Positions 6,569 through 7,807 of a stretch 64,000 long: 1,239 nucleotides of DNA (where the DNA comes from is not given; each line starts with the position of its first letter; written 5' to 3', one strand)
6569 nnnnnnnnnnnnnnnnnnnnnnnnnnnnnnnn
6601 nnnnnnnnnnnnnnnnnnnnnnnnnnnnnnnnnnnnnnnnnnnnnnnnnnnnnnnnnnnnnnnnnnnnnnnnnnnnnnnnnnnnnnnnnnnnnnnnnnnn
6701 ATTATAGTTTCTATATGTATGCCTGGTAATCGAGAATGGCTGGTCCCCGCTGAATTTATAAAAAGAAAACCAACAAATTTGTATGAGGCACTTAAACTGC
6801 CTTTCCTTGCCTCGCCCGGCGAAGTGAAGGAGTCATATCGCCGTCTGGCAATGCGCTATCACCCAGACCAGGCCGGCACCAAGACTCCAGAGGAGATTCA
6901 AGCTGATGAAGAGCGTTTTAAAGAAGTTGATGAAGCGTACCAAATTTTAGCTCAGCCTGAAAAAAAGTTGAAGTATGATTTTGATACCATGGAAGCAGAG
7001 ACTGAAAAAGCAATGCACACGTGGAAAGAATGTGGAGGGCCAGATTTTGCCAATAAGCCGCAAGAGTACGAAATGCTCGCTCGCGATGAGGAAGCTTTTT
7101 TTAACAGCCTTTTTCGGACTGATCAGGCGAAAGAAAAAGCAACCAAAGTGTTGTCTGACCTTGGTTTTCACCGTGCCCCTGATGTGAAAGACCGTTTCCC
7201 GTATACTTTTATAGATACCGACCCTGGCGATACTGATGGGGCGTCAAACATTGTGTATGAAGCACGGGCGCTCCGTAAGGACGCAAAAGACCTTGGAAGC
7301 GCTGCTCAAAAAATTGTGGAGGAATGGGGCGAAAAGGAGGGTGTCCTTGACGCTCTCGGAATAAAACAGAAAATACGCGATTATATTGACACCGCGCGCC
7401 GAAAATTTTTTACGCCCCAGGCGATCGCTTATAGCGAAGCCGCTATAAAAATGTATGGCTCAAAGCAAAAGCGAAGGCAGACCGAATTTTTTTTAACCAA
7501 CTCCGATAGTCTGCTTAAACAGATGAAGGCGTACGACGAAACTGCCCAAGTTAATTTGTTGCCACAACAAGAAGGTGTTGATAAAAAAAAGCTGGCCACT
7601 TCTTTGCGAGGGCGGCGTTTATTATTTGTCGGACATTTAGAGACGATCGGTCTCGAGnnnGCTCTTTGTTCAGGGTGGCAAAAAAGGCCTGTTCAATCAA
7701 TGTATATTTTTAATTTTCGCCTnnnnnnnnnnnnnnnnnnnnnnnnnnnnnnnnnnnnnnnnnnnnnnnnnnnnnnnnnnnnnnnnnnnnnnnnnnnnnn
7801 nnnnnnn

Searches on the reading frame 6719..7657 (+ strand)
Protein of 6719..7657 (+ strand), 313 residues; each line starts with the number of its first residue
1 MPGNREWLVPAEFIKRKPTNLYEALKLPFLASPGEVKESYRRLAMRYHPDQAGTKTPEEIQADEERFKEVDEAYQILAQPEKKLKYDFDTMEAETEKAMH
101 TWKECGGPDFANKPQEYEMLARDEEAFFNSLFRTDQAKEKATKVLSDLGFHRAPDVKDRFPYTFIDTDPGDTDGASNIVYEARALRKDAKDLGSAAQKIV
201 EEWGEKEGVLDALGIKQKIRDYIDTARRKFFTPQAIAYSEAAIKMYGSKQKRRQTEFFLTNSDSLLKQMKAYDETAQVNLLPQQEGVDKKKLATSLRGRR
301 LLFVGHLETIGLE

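Call 25: search_protein_families(library=pfam, proteins=[window:6719-7657:+], max_evalue=0.001)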
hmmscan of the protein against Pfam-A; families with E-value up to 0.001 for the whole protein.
window:6719-7657:+ (313 aa): 1 family
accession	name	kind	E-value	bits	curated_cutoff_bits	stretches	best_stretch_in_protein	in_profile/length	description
PF00226.36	DnaJ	-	9e-18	64.6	27.8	1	20-87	1-63/63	DnaJ domain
